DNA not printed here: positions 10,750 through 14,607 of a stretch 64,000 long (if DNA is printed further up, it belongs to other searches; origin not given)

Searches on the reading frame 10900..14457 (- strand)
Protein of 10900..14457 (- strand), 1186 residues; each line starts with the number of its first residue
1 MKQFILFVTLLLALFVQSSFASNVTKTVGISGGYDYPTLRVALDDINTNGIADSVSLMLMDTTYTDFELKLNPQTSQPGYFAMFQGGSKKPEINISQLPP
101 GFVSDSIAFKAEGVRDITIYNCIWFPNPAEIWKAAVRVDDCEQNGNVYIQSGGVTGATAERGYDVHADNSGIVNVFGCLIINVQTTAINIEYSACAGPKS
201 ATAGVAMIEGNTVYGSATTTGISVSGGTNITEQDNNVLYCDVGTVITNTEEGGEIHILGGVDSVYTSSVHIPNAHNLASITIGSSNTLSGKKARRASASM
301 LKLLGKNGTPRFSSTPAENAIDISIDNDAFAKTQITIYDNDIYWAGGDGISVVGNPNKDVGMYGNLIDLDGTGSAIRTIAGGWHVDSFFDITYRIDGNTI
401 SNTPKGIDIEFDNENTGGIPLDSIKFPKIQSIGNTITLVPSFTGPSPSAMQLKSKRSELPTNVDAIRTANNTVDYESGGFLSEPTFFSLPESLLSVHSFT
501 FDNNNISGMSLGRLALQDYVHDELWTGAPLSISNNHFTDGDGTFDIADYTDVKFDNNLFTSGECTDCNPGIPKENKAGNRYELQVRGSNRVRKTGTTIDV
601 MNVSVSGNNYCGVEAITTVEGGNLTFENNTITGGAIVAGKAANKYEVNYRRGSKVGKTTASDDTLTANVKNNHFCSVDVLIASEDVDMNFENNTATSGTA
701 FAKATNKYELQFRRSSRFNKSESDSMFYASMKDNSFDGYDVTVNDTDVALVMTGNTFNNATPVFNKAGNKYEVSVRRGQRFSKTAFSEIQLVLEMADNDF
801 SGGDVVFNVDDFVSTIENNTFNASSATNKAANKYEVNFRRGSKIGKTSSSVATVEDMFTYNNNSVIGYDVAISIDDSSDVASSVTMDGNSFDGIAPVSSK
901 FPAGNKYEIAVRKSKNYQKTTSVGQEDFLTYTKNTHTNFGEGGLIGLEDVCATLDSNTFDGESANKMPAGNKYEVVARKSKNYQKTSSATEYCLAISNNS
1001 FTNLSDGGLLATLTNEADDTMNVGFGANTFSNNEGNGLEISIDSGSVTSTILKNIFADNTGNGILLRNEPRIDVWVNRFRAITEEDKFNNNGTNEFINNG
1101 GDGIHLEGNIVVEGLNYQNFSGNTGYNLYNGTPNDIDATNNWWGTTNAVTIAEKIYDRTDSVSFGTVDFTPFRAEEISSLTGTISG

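Call 67: search_protein_families(library=pfam, proteins=[window:10900-14457:-], max_evalue=10)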
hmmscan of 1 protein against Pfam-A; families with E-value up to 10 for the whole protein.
window:10900-14457:- (1186 aa): 2 families
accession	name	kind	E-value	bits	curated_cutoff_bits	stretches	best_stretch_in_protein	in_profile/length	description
PF09784.14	L31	-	0.059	14.2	22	1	951-986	48-83/102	Mitochondrial ribosomal protein L31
PF05225.22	HTH_psq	-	0.34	11.1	20.4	0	827-838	19-30/45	helix-turn-helix, Psq domain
